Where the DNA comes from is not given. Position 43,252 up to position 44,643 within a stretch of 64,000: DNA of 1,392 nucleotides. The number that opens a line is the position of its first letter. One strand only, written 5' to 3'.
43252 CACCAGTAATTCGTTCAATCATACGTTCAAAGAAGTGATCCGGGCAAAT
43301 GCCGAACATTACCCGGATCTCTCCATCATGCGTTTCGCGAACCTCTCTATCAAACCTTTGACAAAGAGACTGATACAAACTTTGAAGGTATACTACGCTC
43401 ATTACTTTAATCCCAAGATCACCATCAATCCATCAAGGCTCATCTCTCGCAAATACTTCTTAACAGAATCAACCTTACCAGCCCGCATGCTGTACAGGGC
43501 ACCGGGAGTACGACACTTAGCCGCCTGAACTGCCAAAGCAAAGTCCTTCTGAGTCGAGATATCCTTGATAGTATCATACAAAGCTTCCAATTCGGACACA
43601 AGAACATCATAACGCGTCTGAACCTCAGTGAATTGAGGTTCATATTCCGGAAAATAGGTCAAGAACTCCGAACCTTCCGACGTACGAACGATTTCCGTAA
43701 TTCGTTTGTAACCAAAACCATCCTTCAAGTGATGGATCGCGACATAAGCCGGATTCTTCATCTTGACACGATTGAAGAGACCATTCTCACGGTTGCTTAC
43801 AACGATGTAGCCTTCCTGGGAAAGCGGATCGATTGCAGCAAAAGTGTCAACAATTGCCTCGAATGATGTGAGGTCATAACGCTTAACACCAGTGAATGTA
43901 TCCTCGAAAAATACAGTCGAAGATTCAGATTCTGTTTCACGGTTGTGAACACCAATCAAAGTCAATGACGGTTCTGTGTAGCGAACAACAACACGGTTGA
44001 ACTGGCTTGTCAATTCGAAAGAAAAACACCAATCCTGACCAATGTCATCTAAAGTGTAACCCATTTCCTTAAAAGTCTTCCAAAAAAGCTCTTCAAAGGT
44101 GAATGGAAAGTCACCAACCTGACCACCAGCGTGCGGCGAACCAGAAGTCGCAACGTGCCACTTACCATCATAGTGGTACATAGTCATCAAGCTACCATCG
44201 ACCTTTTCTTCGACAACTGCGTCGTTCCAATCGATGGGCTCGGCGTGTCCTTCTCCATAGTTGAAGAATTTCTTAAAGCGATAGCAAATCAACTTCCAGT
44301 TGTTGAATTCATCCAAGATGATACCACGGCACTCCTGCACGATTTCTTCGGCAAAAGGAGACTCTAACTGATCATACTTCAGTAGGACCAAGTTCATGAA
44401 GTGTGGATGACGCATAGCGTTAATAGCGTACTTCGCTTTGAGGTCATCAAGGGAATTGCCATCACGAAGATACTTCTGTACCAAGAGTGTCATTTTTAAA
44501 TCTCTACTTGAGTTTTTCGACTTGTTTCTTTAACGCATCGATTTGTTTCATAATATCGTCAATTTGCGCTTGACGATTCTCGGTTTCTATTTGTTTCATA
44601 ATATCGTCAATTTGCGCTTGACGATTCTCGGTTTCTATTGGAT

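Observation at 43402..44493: Rnl1-type RNA ligase as part of an RNA-repair toolkit lacking an obvious Pnkp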

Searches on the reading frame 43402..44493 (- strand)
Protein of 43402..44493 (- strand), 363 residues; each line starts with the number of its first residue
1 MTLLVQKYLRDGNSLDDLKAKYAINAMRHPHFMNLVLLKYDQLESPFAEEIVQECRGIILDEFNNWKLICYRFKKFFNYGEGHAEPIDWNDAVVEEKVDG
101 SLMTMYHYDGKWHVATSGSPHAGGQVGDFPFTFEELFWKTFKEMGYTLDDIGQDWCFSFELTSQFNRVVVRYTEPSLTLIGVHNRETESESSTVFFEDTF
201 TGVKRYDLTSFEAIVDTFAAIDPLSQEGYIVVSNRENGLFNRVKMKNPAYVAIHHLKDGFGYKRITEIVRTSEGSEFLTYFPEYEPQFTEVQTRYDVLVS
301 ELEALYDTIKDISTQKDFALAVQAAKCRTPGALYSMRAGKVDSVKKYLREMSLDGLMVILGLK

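Call 5: search_protein_families(library=pfam, proteins=[window:43402-44493:-], max_evalue=0.01)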
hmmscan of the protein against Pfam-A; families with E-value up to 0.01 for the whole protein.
window:43402-44493:- (363 aa): 1 family
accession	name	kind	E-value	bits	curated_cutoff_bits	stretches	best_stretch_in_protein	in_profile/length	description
PF09511.15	RNA_lig_T4_1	-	5.3e-16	59.6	28.3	1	54-250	1-227/227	RNA ligase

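Call 7: search_dna_similar(query=window:43402-44493:-, collection=phages, mode=protein, max_rows=30)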
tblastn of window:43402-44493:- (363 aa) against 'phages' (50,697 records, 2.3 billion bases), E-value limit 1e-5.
Records with a match: 219; places in all: 219; records where one place covers at least 80% of the query: 46.
Best place of each record, by identity: <60% 219.
By first word of the organism name: Streptomyces 111; Escherichia 50; Bacillus 14; Campylobacter 6; Vibrio 5; Enterobacteria 5; Shigella 5; Pseudoalteromonas 4; Pseudomonas 3; Proteus 3; and 10 more.
By host as written in the record: Streptomyces griseus ATCC 10137 48; Streptomyces lividans JI 1326 29; Escherichia coli 22; - 16; Bacillus anthracis Sterne 8; Streptomyces viridochromogenes DSM40736 8; Streptomyces mirabilis NRRL B-2400 7; Streptomyces griseofuscus ATCC 23916 6; and 45 more.
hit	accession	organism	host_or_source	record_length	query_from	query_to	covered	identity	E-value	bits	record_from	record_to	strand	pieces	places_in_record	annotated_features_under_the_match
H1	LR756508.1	uncultured phage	metagenomic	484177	3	361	99%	32.5%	1e-41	160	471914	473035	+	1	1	record has no annotation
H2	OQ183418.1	Pseudomonas phage vB_PpS_SYP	Pseudomonas plecoglossicida XSDHY-P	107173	13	347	92%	32.7%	2e-38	151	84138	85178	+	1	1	RNA ligase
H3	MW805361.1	Paraglaciecola Antarctic GD virus 1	Paraglaciecola sp. strain IceBac 372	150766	5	341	93%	31.1%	7e-35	141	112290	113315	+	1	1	RNA ligase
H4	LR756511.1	uncultured phage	metagenomic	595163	3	337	92%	30.0%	5e-33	135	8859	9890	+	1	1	record has no annotation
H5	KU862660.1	Pseudomonas phage phiPMW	Pseudomonas putida PpG1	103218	35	325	80%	34.5%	4e-36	145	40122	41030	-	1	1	RNA ligase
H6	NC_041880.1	Pseudomonas phage phiPMW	Pseudomonas putida PpG1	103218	35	325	80%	34.5%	4e-36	145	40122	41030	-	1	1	RNA ligase and tail fiber protein attachment catalyst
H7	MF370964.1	Pseudoalteromonas phage J2-1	Pseudoalteromonas sp.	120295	15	356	94%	27.5%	3e-23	107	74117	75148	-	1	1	none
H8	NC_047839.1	Pseudoalteromonas phage J2-1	Pseudoalteromonas sp.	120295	15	356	94%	27.5%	3e-23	107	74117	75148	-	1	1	none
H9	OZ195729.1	Vibrio phage D69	Seawater and oysters mix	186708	13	339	90%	28.3%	3e-25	113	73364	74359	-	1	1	RNA ligase and tail fiber protein attachment cata lyst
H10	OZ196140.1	Vibrio phage D181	Seawater and oysters mix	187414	13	339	90%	28.3%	3e-25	113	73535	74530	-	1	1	RNA ligase and tail fiber protein attachment cata lyst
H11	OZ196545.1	Vibrio phage D148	Seawater and oysters mix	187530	13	339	90%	28.3%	3e-25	113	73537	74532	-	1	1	RNA ligase and tail fiber protein attachment cata lyst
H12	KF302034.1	Pseudoalteromonas phage HM1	Pseudoalteromonas sp. str. H71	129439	15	356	94%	26.9%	2e-20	99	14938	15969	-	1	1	record has no annotation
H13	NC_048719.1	Streptomyces phage Annadreamy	Streptomyces griseus ATCC 10137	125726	14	340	90%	26.4%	3e-9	65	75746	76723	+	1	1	132: RNA ligase and tail fiber protein attachment catalyst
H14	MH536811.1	Streptomyces phage Annadreamy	Streptomyces griseus ATCC 10137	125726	14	340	90%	26.4%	3e-9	65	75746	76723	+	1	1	132: RNA ligase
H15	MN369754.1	Streptomyces phage Limpid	Streptomyces sanglieri UNT16F27A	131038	14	340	90%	26.4%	3e-9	65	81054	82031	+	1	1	139: RNA ligase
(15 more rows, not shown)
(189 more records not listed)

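Call 8: search_solved_structures(query=window:43402-44493:-, max_evalue=1, show_alignments=3)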
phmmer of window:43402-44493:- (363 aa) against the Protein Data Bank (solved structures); distinct sequences matched with E-value up to 1: 3.
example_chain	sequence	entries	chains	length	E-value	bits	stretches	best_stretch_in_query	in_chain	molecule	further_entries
2c5u_A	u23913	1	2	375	3.6e-06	29.6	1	53-260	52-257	RNA LIGASE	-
9do4_B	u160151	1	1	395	4.2e-06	29.4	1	53-260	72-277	RNA ligase 1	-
5tt6_A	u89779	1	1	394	2.3e-05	26.9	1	53-260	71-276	T4 RNA ligase 1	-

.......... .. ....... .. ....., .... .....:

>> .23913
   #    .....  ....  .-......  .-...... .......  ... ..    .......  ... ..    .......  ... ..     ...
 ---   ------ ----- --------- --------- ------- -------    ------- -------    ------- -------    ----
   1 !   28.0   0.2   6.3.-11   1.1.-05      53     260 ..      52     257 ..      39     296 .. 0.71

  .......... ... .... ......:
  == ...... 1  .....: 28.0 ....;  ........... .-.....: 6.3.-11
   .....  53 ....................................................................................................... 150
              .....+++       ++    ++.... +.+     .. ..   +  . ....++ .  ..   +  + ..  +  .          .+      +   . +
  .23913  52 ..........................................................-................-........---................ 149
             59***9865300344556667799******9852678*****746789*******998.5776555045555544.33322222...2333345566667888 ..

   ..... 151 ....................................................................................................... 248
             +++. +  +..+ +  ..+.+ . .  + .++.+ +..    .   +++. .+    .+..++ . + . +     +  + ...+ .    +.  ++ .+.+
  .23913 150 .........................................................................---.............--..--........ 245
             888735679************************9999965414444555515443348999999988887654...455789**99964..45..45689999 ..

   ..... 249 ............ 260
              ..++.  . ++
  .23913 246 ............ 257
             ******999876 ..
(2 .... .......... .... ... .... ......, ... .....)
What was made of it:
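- Checked: The only PDB sequence matches are T4 Rnl1 (call 8).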

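Call 10: find_encoding_contigs(protein=window:43402-44493:-, flank=10000, max_places=6)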
Protein window:43402-44493:- (363 aa): 6 contigs read that carry it; 4 places shown.
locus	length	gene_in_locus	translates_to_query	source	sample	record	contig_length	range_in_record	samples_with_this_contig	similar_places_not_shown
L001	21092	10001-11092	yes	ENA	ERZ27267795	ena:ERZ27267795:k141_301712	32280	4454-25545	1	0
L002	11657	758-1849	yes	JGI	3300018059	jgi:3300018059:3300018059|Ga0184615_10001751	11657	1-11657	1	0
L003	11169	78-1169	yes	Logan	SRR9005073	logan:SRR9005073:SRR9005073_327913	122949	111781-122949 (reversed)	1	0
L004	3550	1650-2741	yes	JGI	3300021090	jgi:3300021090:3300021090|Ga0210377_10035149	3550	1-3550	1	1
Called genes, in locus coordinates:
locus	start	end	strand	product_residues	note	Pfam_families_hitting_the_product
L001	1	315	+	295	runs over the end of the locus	-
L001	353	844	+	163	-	PF01661:Macro (faint)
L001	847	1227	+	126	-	-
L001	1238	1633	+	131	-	-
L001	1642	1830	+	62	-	-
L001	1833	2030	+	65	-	-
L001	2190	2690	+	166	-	-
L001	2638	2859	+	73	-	-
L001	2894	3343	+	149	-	-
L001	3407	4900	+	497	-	-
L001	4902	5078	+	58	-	-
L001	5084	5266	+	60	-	-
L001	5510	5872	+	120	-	-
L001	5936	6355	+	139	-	-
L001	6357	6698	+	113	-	-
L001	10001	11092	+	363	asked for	PF09511:RNA_lig_T4_1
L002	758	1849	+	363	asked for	PF09511:RNA_lig_T4_1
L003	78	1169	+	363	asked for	PF09511:RNA_lig_T4_1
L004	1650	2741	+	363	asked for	PF09511:RNA_lig_T4_1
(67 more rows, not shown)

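Call 13: search_protein_families(library=phrogs, proteins=[window:43402-44493:-], max_evalue=0.01)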
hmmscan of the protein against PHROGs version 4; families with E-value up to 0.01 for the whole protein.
window:43402-44493:- (363 aa): 1 family
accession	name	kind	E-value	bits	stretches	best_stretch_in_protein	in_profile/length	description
phrog_562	-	tail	2.6e-44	152.7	1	21-351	21-363/377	RNA ligase and tail fiber protein attachment catalyst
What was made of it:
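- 43402..44493 (-): Rnl1-family ATP-dependent RNA ligase, 363 aa. Nucleotidyltransferase domain at about residues 50-250, plus a C-terminal all-helical domain at about 248-360. PF09511 at 59.6 bits (call 5) and PHROG 562, E=3e-44 (call 13).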

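Call 25: find_homologous_proteins(query=window:43402-44493:-, max_evalue=1e-10)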
Query window:43402-44493:- (363 aa): 2371 proteins with E <= 1e-10 among 4678 candidates; the best 120 are listed.
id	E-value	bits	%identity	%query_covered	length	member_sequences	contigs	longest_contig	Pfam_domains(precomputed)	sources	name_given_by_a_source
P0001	4.8e-240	814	97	100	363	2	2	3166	PF09511.16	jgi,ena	-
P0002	1.6e-185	634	77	99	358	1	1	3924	PF09511.16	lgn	-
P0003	2.9e-182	624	77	100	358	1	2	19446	PF09511.16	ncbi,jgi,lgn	jgi:hypothetical protein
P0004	1.6e-172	592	76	99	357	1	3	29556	PF09511.16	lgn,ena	-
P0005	1.3e-170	585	73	99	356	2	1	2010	PF09511.16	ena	-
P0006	1.2e-166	572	71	99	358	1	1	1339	PF09511.16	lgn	-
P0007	3.0e-166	571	71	99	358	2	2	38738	PF09511.16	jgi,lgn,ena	-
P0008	7.6e-162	557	70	100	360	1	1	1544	PF09511.16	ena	-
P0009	2.9e-154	532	67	99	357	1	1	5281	PF09511.16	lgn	-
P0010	1.2e-137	477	61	99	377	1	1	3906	PF09511.16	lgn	-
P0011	7.4e-137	474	62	99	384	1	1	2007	PF09511.16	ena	-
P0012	2.0e-136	473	60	99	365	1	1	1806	PF09511.16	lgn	-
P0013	3.5e-136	472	61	99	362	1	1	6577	PF09511.16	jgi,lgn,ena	-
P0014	7.8e-136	471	61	99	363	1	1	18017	PF09511.16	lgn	-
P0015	4.1e-133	462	59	99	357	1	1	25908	PF09511.16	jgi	-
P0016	9.2e-133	461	58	99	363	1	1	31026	PF09511.16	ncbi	-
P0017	2.2e-131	456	59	99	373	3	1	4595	PF09511.16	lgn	-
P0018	6.4e-131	455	60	99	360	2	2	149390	PF09511.16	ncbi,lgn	-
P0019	5.8e-130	452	58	99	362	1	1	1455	PF09511.16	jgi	-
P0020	1.3e-129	451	58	99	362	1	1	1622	PF09511.16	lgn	-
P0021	1.5e-128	447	57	99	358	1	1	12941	PF09511.16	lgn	-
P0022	7.6e-128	445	57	99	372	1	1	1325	PF09511.16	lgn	-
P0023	1.8e-127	444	59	99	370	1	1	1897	PF09511.16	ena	-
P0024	7.9e-127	441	56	99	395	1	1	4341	PF09511.16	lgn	-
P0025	9.5e-126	438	55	99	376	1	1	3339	PF09511.16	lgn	-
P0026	4.5e-124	432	63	91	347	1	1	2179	PF09511.16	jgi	jgi:hypothetical protein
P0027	7.0e-124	432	56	99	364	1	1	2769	PF09511.16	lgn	-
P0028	9.8e-123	428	54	99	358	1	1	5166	PF09511.16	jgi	jgi:hypothetical protein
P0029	4.5e-122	426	56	99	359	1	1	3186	PF09511.16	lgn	-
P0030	9.0e-121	421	54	99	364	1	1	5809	PF09511.16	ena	-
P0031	6.3e-119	415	53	100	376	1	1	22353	PF09511.16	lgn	-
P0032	1.4e-116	408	52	99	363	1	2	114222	PF09511.16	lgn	-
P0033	3.1e-115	403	52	99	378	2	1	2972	PF09511.16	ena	-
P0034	3.1e-115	403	52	100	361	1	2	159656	PF09511.16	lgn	-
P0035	7.4e-115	402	52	99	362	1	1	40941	PF09511.16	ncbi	-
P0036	1.1e-114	401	52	99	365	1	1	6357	PF09511.16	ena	-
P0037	1.8e-113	397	51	100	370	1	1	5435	PF09511.16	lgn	-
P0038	2.3e-113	397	53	99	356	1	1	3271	PF09511.16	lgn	-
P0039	8.2e-113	395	51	99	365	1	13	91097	PF09511.16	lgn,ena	-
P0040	9.6e-113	395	54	99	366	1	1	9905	PF09511.16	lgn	-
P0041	1.2e-112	395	51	99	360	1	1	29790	PF09511.16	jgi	jgi:hypothetical protein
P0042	1.4e-112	395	51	99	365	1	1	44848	PF09511.16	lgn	-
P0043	7.7e-112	392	50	99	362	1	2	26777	PF09511.16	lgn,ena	-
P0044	1.4e-111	391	53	99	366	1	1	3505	PF09511.16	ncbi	-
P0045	1.4e-111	391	51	100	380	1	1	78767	PF09511.16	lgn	-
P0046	2.8e-111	390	51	99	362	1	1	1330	PF09511.16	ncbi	-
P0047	4.9e-111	389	50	100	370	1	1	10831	PF09511.16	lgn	-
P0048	5.2e-111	389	50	99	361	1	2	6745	PF09511.16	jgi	jgi:hypothetical protein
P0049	6.3e-111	389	51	99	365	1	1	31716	PF09511.16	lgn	-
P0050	1.2e-110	388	52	99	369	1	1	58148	PF09511.16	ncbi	-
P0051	2.0e-110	387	49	99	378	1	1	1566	PF09511.16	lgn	-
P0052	2.9e-110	387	50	99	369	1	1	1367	PF09511.16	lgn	-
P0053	3.4e-110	387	50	100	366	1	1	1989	PF09511.16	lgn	-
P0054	5.8e-110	386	51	99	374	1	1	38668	PF09511.16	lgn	-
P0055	6.2e-110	386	52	99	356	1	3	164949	PF09511.16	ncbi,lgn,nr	ncbi:MAG: 2'-5' RNA ligase [Elusimicrobia bacterium]|nr:2'-5' RNA ligase [Elusimicrobiota bacterium]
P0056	8.1e-110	385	50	99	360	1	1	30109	PF09511.16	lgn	-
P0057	3.7e-109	383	52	99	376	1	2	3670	PF09511.16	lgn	-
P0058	4.5e-109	383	49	99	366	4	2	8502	PF09511.16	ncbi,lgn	-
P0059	1.0e-108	382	50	100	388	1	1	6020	PF09511.16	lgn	-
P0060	1.0e-108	382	51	99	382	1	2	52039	PF09511.16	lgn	-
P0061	1.1e-108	382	49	99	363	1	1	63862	PF09511.16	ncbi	-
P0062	1.3e-108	381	50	99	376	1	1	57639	PF09511.16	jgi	jgi:RNA ligase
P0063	2.0e-108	381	49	99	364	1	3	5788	PF09511.16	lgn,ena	-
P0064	3.6e-108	380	48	99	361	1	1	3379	PF09511.16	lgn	-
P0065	4.1e-108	380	49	99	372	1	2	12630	PF09511.16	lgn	-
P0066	1.4e-107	378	49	99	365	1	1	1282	PF09511.16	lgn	-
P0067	1.9e-107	378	52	99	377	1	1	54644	PF09511.16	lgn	-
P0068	2.7e-107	377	50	99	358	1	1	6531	PF09511.16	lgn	-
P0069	4.2e-107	376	52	99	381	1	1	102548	PF09511.16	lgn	-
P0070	4.6e-107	376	49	100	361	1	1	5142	PF09511.16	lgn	-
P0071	9.5e-107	375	48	99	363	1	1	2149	PF09511.16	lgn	-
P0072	2.0e-106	374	49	99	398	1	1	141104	PF09511.16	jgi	jgi:hypothetical protein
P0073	2.3e-106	374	49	98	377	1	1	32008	PF09511.16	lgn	-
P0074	2.8e-106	374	49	99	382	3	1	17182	PF09511.16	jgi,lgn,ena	-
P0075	3.7e-106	373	49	100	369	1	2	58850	PF09511.16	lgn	-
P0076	5.1e-106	373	50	99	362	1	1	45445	PF09511.16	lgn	-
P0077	5.6e-106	373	51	98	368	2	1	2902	PF09511.16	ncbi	-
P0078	1.2e-105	372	49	100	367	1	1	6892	PF09511.16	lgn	-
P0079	2.5e-105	371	47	99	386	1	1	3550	PF09511.16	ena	-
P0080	2.5e-105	371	48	99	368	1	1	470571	PF09511.16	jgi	jgi:hypothetical protein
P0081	2.7e-105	371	50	99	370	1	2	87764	PF09511.16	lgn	-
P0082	4.0e-105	370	49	99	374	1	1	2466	PF09511.16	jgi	-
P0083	4.8e-105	370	48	99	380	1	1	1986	PF09511.16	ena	-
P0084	5.1e-105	370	48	99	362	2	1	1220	PF09511.16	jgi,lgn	-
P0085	5.4e-105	370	48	99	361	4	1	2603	PF09511.16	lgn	-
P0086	5.7e-105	369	49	99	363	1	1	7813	PF09511.16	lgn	-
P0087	9.2e-105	369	49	99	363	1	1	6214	PF09511.16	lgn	-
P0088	1.2e-104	368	49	99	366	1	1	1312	PF09511.16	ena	-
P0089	1.5e-104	368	48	99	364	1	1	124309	PF09511.16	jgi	jgi:hypothetical protein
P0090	2.4e-104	367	48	99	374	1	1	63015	PF09511.16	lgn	-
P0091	2.8e-104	367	49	99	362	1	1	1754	PF09511.16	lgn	-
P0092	3.2e-104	367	47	100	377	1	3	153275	PF09511.16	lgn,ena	-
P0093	3.7e-104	367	50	99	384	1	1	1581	PF09511.16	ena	-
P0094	4.3e-104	367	50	99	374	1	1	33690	PF09511.16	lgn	-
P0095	4.8e-104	366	50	99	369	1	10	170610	PF09511.16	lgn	-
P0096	5.3e-104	366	48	99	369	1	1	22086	PF09511.16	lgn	-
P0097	6.1e-104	366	49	99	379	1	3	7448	PF09511.16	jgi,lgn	jgi:hypothetical protein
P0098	6.3e-104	366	49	99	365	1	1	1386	PF09511.16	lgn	-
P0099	8.9e-104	366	50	99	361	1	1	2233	PF09511.16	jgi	jgi:RNA ligase-like protein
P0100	1.0e-103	365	52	99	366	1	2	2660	PF09511.16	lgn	-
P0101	1.1e-103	365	48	100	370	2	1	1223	PF09511.16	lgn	-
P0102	1.2e-103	365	47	100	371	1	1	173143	PF09511.16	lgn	-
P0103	1.3e-103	365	48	100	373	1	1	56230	PF09511.16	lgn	-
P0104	1.4e-103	365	49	96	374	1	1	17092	PF09511.16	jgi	jgi:T4 RnlA family RNA ligase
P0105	1.5e-103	365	49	99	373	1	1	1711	PF09511.16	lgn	-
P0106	1.6e-103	365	48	99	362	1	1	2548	PF09511.16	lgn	-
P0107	1.8e-103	365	50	98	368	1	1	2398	PF09511.16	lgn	-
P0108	1.8e-103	365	48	99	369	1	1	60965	PF09511.16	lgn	-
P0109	2.2e-103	364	48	99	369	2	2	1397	PF09511.16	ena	-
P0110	2.3e-103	364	47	100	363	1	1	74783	PF09511.16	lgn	-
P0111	2.4e-103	364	47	99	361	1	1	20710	PF09511.16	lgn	-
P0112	2.5e-103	364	49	100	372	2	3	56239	PF09511.16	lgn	-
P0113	2.6e-103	364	51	99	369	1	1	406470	PF09511.16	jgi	jgi:hypothetical protein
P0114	2.7e-103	364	47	99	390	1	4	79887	PF09511.16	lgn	-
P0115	2.7e-103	364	50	100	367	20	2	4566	PF09511.16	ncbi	-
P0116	3.2e-103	364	49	99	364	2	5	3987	PF09511.16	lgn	-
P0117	4.0e-103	363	49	98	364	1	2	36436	PF09511.16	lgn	-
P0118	4.3e-103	363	48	99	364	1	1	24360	PF09511.16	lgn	-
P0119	5.4e-103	363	48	99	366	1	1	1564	PF09511.16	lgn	-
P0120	6.2e-103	363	46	99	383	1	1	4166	PF09511.16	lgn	-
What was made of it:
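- The family is large, with 2371 homologues at E<=1e-10, many on contigs of 100-470 kb (call 25).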

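Call 26: find_related_loci(query=window:43402-44493:-, collection=viral_contigs, flank=10000)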
Query window:43402-44493:- (363 aa) in viral_contigs; peptide patterns used: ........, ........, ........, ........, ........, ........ (x = any residue, [..] = any of these).
6 stretches matched a pattern; 2 encode a relative of the query (tblastn E <= 1e-3); 2 distinct loci.
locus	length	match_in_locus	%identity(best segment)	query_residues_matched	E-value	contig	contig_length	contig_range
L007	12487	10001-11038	30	1-318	7e-40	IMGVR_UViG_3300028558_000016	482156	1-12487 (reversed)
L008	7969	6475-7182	29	23-245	8e-20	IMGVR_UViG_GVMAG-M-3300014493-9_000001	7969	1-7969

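Call 27: find_encoding_contigs(protein=P0018, flank=10000, max_places=2)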
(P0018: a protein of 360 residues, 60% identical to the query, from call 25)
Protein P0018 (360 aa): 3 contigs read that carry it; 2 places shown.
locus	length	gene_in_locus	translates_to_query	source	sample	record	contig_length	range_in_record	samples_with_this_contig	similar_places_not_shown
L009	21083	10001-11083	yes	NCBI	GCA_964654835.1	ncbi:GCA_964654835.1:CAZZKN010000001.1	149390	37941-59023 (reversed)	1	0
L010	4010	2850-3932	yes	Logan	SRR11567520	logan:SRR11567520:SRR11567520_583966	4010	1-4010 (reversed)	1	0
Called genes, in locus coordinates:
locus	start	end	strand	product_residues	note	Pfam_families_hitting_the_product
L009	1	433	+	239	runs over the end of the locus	PF14243:R2K_3, PF18299:R2K_2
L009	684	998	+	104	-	-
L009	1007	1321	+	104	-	-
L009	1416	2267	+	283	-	-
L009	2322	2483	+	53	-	-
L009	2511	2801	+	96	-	-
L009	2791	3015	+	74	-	-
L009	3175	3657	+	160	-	-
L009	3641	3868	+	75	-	-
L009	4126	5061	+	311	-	PF22784:PTP-SAK, PF22785:Tc-R-P, PF00782:DSPc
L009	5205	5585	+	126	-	-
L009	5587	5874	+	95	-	-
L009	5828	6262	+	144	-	-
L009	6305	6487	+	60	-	-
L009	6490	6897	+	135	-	-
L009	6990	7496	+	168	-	PF10021:PARG_cat_microb (weak)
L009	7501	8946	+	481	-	PF01336:tRNA_anti-codon, PF00152:tRNA-synt_2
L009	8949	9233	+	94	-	-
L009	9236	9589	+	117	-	-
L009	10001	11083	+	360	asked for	PF09511:RNA_lig_T4_1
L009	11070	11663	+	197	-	-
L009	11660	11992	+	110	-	-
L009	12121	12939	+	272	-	PF14243:R2K_3 (weak), PF18299:R2K_2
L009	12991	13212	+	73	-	-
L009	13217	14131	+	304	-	PF06414:Zeta_toxin (weak), PF08433:KTI12, PF13173:AAA_14 (faint), PF13671:AAA_33, PF25109:HAD_PNKP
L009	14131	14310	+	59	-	-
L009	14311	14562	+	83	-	-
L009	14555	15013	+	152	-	-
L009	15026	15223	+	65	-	-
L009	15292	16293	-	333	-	-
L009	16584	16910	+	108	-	-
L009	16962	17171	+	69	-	-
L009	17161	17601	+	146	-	-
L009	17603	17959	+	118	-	-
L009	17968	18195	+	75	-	-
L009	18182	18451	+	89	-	-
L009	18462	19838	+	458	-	PF00082:Peptidase_S8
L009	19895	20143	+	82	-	-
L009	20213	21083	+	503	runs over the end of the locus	PF00004:AAA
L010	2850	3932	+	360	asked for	PF09511:RNA_lig_T4_1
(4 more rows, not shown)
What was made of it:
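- L009 (60% identical Rnl1) has an AAA_33+HAD_PNKP gene 2 kb downstream (call 27).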
